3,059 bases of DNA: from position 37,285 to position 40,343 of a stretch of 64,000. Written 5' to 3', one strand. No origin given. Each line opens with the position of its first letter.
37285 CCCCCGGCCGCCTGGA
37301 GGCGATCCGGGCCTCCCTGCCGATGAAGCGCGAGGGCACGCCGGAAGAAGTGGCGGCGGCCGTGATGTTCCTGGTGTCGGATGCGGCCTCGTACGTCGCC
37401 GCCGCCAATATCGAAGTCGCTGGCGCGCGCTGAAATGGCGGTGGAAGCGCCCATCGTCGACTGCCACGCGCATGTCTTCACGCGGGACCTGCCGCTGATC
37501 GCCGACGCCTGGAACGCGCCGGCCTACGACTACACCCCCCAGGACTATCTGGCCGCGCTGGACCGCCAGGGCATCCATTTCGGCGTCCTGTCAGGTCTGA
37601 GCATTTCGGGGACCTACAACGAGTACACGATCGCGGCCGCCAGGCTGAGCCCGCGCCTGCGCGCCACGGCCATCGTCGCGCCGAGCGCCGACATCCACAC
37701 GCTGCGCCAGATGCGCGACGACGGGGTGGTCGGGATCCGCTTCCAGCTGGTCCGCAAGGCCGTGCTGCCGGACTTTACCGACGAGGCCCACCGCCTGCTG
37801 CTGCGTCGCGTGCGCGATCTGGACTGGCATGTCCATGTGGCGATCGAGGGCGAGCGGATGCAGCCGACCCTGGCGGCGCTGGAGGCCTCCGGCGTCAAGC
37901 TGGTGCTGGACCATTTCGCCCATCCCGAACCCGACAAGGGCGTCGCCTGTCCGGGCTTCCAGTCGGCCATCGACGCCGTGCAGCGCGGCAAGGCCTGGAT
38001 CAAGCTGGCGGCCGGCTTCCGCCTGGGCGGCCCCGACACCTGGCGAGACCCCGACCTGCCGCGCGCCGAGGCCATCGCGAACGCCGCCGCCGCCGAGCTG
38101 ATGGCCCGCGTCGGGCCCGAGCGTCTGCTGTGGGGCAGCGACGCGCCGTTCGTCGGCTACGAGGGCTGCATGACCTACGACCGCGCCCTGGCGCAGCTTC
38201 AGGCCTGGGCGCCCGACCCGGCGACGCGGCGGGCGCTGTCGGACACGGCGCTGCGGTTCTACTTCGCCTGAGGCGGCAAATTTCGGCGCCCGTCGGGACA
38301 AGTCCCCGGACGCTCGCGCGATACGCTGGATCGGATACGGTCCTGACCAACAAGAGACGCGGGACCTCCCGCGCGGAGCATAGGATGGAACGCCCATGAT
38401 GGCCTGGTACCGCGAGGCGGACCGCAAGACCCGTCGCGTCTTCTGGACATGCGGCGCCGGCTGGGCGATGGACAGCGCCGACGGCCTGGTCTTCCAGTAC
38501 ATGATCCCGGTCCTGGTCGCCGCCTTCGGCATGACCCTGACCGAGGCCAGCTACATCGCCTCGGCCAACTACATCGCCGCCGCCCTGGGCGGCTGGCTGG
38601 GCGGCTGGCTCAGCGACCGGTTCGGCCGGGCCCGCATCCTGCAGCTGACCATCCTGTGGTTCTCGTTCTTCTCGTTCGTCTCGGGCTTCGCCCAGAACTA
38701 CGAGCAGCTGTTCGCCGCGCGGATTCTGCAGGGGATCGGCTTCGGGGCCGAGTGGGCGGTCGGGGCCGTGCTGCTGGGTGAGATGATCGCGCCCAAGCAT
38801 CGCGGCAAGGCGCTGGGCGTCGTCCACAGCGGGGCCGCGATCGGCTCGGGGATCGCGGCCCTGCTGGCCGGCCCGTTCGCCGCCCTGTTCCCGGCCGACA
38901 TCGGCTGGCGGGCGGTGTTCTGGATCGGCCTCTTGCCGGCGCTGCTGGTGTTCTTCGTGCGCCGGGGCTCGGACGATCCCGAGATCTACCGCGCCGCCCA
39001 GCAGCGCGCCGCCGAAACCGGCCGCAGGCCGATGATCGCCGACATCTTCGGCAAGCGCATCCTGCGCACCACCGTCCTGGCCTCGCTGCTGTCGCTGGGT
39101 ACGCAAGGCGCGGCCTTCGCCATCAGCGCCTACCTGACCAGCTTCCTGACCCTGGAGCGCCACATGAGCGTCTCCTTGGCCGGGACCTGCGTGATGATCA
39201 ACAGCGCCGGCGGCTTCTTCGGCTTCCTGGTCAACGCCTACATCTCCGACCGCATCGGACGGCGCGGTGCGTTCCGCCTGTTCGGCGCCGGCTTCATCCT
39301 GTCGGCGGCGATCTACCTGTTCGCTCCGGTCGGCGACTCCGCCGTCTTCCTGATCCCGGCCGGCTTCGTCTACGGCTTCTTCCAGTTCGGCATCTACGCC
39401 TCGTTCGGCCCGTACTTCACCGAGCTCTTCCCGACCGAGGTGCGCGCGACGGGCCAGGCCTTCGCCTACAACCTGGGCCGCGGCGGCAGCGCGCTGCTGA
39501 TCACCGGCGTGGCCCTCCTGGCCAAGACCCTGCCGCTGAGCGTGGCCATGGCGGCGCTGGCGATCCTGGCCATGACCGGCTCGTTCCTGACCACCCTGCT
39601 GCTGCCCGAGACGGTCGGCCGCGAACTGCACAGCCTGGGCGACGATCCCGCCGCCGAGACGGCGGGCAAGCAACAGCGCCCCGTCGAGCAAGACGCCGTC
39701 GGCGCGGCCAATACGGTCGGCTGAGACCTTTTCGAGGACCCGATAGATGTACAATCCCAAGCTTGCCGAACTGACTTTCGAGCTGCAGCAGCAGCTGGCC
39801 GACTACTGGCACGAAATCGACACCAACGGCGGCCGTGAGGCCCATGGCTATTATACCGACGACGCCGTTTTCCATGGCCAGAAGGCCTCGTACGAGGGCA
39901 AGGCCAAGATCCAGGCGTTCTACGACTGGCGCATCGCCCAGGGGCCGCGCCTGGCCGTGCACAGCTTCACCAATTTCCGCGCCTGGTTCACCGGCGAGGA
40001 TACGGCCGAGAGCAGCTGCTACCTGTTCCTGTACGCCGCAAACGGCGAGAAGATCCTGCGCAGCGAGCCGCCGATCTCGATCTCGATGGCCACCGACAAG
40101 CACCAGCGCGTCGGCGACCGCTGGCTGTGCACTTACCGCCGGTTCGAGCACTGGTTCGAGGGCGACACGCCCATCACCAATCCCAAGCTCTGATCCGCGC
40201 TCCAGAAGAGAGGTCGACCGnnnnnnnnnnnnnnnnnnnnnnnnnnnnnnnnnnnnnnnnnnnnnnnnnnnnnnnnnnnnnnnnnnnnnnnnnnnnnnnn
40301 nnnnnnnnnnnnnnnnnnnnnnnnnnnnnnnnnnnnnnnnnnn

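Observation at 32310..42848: Eleven-gene catabolic island built around a BKACE enzyme, with two regulators and two uncharacterised proteins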

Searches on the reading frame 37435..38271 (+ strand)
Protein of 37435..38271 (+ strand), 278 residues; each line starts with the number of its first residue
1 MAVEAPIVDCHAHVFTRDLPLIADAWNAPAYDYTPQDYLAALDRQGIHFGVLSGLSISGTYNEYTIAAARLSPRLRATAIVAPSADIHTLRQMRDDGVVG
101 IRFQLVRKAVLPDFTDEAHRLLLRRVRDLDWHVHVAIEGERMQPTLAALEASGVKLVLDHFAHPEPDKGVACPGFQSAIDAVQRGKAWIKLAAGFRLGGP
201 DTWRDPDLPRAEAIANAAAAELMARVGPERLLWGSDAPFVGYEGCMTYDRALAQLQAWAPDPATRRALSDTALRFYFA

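Call 4: search_protein_families(library=pfam, proteins=[window:37435-38271:+], max_evalue=0.01)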
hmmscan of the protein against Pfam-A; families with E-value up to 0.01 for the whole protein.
window:37435-38271:+ (278 aa): 1 family
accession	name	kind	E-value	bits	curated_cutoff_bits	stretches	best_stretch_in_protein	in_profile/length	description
PF04909.20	Amidohydro_2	-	2.4e-28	100.2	26.4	1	8-277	1-288/289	Amidohydrolase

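Call 5: search_protein_families(library=ncbifam, proteins=[window:37435-38271:+], max_evalue=0.01)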
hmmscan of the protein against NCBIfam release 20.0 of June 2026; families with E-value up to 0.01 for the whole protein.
window:37435-38271:+ (278 aa): 2 families
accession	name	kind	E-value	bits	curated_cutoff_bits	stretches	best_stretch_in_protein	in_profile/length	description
NF042924.1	SlmHylase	equivalog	2e-23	83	500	1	9-272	32-292/299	4-sulfomuconolactone hydrolase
NF052480.1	FuconLaconase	equivalog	0.00081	19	400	1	8-276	3-284/287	L-fucono-1,5-lactonase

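Call 39: search_solved_structures(query=window:37435-38271:+, max_evalue=0.001)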
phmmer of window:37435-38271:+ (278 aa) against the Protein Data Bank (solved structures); distinct sequences matched with E-value up to 0.001: 6.
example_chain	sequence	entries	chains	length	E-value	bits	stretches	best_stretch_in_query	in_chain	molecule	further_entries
2ffi_A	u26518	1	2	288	6.9e-39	137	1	5-273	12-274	2-pyrone-4,6-dicarboxylic acid hydrolase, putative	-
4i6k_A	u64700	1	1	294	1.9e-26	96.1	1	6-254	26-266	Amidohydrolase family protein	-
4d8l_A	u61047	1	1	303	4.1e-13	52.4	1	7-276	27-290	2-pyrone-4,6-dicarbaxylate hydrolase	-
4dia_A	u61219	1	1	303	1.5e-12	50.6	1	7-276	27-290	2-pyrone-4,6-dicarbaxylate hydrolase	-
4di8_A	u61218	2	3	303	5.2e-12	48.8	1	7-276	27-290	2-pyrone-4,6-dicarbaxylate hydrolase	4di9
4mup_A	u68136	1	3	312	2.6e-08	36.7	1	7-268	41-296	AMIDOHYDROLASE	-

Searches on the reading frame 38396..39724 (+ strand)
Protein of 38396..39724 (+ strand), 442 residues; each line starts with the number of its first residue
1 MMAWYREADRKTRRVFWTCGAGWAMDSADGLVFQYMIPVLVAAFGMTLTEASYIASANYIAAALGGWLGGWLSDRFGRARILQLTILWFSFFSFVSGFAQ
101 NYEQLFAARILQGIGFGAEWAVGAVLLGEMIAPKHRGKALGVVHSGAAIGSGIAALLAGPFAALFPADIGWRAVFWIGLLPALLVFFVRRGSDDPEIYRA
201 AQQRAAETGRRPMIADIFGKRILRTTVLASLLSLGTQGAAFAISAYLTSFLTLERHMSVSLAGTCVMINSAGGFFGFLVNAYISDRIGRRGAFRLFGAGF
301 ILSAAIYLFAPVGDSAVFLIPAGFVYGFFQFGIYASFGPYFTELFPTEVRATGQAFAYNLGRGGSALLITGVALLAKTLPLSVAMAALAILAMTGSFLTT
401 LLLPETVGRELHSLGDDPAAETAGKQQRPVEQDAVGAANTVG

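Call 4: search_protein_families(library=pfam, proteins=[window:38396-39724:+], max_evalue=0.01)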
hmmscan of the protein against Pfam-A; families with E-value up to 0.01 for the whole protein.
window:38396-39724:+ (442 aa): 4 families
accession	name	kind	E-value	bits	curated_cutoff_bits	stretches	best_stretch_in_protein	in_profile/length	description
PF07690.21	MFS_1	-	1.5e-49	169.2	33.4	1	32-367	14-345/347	Major Facilitator Superfamily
PF00083.30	Sugar_tr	-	3.5e-27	95.8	22.3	2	51-189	48-188/452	Sugar (and other) transporter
PF12832.13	MFS_1_like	-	3e-06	27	25.2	1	239-363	226-348/373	MFS_1 like family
PF06779.20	MFS_4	-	0.0014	18.4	26.3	1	34-370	13-336/364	Uncharacterised MFS-type transporter YbfB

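Call 5: search_protein_families(library=ncbifam, proteins=[window:38396-39724:+], max_evalue=0.01)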
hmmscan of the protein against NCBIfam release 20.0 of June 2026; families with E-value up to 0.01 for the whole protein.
window:38396-39724:+ (442 aa): 55 families (the best 25 are shown)
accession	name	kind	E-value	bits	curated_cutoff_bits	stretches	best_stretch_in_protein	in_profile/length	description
TIGR00895.1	2A0115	subfamily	1.2e-52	179.2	418.55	1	9-367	12-389/398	aromatic acid/H+ symport family MFS transporter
NF003024.0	PRK03893.1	subfamily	1.3e-41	143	604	2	3-223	10-224/497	sialate:H+ symport family MFS transporter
TIGR00891.1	2A0112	subfamily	3.6e-38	131.7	552.9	1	4-389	2-402/405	sialate:H+ symport family MFS transporter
NF008963.0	PRK12307.1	equivalog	2.4e-35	122.5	637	1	2-391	6-396/426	MFS transporter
NF008586.0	PRK11551.1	equivalog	1.7e-34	119.5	410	1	37-395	38-389/406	3-(3-hydroxy-phenyl)propionate transporter MhpT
TIGR00883.1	2A0106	subfamily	3.1e-32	112.1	443.45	1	51-380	37-384/400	metabolite/H+ symporter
TIGR00881.1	2A0104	subfamily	4.4e-21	75.3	407.75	1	33-378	14-372/379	phosphoglycerate transporter protein PgtP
NF007927.0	PRK10642.1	equivalog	1.3e-18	67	544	1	47-423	64-456/500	glycine betaine/L-proline transporter ProP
TIGR00893.1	2A0114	subfamily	4.8e-18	65.3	395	1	43-401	23-397/399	D-galactonate transporter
TIGR00880.1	2_A_01_02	superfamily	2.8e-17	63.1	131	1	64-188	13-133/141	multidrug resistance protein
NF033135.1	cmx_cmrA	equivalog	1.3e-16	60.7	400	1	36-385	25-360/374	Cmx/CmrA family chloramphenicol efflux MFS transporter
TIGR00898.1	2A0119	subfamily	4e-16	58.9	550.75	2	21-186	93-256/506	cation transport protein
TIGR00879.1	SP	subfamily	6.3e-16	58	237.8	2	50-186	100-238/510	sugar porter family MFS transporter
NF011656.1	PRK15075.1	subfamily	3.6e-15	55.7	445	1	56-362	55-369/419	tricarballylate/proton symporter TcuC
TIGR00711.1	efflux_EmrB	subfamily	1.2e-14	53.9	230.2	1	17-188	5-172/485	DHA2 family efflux MFS transporter permease subunit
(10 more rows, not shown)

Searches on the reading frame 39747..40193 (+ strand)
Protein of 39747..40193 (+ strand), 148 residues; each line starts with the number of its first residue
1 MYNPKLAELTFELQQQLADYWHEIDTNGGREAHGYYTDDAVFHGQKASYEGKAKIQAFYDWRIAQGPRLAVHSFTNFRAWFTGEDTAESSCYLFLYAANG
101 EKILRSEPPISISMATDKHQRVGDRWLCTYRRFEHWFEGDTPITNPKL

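Call 4: search_protein_families(library=pfam, proteins=[window:39747-40193:+], max_evalue=0.01)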
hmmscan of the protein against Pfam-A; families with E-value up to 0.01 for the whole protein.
window:39747-40193:+ (148 aa): 2 families
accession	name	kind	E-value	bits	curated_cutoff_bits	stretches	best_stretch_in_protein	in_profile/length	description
PF13577.12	SnoaL_4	-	1.2e-07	32.2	24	1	12-132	8-126/126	SnoaL-like domain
PF12680.13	SnoaL_2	-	0.0029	18.6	27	1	29-70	13-54/102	SnoaL-like domain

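Call 5: search_protein_families(library=ncbifam, proteins=[window:39747-40193:+], max_evalue=0.01)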
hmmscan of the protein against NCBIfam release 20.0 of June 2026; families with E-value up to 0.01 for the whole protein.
window:39747-40193:+ (148 aa): 0 families

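Call 42: search_solved_structures(query=window:39747-40193:+, max_evalue=1)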
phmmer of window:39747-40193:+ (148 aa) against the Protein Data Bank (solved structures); distinct sequences matched with E-value up to 1: 8.
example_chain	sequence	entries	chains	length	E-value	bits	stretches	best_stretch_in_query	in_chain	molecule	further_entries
4xn7_A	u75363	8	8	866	0.8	12.9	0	58-106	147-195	Aminopeptidase N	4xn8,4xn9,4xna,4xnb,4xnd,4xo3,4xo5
4xmu_A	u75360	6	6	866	0.8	12.9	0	58-106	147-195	Aminopeptidase N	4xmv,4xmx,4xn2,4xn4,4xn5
4xmt_A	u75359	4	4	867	0.8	12.9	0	58-106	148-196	Aminopeptidase N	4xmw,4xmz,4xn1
2dq6_A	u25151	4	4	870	0.81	12.9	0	58-106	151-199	Aminopeptidase N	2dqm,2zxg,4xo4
2hpo_A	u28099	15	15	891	0.84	12.8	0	58-106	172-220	Aminopeptidase N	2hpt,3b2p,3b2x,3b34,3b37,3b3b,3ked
5yo1_A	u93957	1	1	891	0.85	12.8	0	58-106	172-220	Aminopeptidase N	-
5yq1_A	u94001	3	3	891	0.85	12.8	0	58-106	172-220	Aminopeptidase N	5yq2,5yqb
3puu_A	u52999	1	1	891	0.86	12.8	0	58-106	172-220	Aminopeptidase N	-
